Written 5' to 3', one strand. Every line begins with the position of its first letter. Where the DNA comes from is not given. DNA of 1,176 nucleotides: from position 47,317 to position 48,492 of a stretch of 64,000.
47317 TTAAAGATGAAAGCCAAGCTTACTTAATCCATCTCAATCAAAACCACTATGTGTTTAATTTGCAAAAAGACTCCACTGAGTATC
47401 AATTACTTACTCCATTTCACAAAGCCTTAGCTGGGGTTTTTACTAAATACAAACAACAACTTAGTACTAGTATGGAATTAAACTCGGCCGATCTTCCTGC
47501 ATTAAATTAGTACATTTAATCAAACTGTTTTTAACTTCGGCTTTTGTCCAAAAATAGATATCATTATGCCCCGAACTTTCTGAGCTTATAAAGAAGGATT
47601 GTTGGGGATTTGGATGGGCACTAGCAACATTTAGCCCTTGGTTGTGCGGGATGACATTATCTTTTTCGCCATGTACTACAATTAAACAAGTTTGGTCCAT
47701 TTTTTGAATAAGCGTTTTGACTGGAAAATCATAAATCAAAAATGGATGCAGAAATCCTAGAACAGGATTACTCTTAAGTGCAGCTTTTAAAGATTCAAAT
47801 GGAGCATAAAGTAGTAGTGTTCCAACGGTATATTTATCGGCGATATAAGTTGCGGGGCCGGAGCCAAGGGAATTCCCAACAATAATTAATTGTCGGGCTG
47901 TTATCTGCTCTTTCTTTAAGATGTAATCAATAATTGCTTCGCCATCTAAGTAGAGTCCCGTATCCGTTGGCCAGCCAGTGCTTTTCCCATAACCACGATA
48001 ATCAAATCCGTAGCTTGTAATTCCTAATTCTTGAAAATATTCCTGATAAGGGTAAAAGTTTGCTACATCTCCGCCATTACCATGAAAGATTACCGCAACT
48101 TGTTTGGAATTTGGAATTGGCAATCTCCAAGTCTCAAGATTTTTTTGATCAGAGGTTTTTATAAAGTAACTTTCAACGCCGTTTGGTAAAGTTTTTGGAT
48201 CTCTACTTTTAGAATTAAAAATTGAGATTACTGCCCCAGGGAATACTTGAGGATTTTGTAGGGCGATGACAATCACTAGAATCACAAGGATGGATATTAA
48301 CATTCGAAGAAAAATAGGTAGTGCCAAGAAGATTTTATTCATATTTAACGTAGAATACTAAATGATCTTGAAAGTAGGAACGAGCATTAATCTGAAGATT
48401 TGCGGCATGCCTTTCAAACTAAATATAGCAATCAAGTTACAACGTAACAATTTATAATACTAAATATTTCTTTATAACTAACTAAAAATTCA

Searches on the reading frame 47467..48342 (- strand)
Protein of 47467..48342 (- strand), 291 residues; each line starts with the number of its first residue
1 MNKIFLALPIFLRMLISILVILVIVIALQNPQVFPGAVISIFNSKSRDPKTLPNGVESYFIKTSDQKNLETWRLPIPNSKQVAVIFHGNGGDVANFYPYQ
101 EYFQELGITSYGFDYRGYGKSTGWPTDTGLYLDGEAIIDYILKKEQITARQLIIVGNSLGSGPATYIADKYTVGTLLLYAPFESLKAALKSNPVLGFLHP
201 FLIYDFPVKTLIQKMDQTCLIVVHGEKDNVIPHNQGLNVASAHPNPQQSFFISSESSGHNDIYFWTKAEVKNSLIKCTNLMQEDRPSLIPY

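Call 45: search_protein_families(library=pfam, proteins=[window:47467-48342:-], max_evalue=0.001)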
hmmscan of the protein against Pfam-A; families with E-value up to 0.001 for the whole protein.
window:47467-48342:- (291 aa): 3 families
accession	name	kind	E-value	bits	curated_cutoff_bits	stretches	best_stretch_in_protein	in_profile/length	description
PF00561.26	Abhydrolase_1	-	3.8e-15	56.7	25.8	1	84-171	4-90/245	alpha/beta hydrolase fold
PF12146.15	Hydrolase_4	-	4.4e-12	46.2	27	1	78-202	2-130/239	Serine aminopeptidase, S33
PF12697.13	Abhydrolase_6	-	1.3e-05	26.4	26.3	1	84-197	2-107/217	Alpha/beta hydrolase family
